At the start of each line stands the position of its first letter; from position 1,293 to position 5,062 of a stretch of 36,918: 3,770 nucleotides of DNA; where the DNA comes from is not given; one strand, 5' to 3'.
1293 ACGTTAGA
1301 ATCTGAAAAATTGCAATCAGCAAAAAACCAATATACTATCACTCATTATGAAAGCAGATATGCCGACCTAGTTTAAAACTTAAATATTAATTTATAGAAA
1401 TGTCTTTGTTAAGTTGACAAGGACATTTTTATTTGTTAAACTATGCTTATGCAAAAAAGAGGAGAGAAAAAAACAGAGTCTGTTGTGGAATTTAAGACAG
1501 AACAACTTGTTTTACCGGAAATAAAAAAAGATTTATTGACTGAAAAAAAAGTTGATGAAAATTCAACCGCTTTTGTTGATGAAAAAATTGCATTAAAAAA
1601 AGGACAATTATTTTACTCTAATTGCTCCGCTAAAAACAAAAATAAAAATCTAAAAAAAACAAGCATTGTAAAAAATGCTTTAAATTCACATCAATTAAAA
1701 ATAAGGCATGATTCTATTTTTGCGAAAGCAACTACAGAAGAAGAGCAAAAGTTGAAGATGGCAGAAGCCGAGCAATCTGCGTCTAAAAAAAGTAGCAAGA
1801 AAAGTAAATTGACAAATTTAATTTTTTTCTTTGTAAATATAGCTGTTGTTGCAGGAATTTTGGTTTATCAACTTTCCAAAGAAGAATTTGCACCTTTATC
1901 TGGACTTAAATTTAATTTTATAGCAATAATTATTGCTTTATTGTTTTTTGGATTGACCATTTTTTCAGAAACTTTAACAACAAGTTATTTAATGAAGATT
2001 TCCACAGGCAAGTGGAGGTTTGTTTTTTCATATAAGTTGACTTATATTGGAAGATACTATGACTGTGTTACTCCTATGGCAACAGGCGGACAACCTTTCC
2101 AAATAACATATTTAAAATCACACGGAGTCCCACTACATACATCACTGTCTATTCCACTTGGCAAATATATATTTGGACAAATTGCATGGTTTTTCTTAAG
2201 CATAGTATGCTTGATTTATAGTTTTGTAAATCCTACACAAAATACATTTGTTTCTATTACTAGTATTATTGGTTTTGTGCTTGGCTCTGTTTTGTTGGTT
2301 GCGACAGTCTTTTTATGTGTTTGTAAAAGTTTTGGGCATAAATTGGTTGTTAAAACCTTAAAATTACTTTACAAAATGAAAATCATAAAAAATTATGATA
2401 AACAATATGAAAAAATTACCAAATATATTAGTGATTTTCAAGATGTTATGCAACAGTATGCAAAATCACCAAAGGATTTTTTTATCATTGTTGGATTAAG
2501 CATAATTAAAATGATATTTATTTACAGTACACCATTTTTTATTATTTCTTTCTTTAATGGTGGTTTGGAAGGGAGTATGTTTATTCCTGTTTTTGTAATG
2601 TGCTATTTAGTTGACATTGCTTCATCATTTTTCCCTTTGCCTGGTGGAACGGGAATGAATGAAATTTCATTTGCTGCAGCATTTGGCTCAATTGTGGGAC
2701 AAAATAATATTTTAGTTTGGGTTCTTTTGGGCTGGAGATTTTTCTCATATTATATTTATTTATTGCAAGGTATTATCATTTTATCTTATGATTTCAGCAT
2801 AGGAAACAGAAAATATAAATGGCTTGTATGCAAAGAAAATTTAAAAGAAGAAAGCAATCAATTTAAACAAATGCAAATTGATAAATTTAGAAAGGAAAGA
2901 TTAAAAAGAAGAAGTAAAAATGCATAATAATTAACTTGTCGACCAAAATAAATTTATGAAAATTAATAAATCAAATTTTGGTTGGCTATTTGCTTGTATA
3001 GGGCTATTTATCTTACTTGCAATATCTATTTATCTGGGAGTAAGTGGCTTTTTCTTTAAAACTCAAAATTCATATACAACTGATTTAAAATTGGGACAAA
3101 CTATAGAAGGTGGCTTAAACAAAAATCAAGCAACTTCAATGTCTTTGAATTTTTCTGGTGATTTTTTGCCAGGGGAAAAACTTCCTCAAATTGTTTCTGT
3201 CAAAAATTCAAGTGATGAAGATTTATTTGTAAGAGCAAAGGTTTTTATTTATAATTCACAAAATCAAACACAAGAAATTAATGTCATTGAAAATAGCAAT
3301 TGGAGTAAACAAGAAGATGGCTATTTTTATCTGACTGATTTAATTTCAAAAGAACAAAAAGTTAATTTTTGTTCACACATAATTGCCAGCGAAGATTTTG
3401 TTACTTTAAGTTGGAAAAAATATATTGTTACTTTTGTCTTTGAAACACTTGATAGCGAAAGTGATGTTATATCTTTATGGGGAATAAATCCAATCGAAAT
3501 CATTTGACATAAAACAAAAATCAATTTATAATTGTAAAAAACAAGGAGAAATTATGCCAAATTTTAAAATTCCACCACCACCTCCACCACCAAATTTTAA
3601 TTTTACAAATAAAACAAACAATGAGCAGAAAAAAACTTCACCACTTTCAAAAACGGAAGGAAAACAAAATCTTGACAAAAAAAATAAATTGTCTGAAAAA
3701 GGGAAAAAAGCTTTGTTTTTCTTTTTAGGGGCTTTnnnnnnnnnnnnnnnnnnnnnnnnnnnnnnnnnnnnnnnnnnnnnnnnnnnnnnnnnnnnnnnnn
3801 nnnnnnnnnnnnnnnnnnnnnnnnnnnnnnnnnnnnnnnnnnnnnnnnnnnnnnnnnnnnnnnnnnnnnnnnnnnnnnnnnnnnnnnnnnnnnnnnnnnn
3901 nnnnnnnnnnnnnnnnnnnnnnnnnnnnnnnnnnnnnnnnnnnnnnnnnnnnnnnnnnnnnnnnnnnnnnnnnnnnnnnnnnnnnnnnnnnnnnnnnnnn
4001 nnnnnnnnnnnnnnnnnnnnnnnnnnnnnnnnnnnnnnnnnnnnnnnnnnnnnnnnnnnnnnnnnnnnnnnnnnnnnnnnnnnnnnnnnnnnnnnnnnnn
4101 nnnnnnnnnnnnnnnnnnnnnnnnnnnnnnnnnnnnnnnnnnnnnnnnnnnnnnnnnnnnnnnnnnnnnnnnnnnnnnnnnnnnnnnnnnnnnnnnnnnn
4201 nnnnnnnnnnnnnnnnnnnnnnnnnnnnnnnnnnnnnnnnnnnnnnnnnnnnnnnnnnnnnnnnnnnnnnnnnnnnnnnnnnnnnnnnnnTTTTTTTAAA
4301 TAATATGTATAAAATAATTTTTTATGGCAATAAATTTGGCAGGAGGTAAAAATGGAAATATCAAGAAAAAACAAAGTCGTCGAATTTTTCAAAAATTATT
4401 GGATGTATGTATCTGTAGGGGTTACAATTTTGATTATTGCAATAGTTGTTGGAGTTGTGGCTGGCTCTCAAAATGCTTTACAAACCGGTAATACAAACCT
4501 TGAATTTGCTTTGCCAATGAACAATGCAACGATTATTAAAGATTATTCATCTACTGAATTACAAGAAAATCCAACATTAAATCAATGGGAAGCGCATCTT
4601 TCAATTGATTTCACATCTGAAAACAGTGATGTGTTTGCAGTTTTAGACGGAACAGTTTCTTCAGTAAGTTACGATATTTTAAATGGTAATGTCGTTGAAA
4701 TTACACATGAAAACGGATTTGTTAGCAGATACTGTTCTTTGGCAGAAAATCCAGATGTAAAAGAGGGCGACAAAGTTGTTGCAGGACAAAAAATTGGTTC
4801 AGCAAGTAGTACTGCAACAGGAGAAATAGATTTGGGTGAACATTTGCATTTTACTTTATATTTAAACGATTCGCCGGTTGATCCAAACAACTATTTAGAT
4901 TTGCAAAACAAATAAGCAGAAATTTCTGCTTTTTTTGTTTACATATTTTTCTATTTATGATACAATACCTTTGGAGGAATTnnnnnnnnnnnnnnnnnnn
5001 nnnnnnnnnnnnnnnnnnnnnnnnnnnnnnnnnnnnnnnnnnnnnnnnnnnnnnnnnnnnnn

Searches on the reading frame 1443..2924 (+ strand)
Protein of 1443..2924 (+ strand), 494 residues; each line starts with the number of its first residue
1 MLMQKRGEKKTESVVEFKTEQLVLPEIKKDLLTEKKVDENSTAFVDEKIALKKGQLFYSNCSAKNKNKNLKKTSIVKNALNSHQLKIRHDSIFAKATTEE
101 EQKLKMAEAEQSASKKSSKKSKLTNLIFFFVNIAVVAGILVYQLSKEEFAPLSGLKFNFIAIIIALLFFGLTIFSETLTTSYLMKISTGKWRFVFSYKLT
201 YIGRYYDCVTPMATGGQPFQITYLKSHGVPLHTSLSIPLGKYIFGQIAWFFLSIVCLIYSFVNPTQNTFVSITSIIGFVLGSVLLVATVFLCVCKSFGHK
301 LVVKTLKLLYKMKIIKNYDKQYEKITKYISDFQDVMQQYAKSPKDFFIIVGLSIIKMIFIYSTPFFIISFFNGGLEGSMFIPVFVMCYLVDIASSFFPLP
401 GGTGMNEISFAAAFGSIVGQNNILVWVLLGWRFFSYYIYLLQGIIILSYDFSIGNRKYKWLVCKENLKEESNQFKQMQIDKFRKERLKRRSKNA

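Call 8: search_protein_families(library=pfam, proteins=[window:1443-2924:+], max_evalue=0.001)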
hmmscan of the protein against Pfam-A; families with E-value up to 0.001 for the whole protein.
window:1443-2924:+ (494 aa): 1 family
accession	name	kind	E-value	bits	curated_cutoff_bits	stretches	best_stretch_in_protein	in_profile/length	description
PF03706.18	LPG_synthase_TM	-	2.1e-29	103.4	33.4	1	131-443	3-302/302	Lysylphosphatidylglycerol synthase TM region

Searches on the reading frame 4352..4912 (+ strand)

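Call 8: search_protein_families(library=pfam, proteins=[window:4352-4912:+], max_evalue=0.001)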
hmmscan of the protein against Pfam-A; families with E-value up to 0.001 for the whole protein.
window:4352-4912:+ (187 aa): 1 family
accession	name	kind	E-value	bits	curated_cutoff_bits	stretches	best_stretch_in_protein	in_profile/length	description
PF01551.29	Peptidase_M23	-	1.6e-20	73.5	28.7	1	82-178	3-96/96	Peptidase family M23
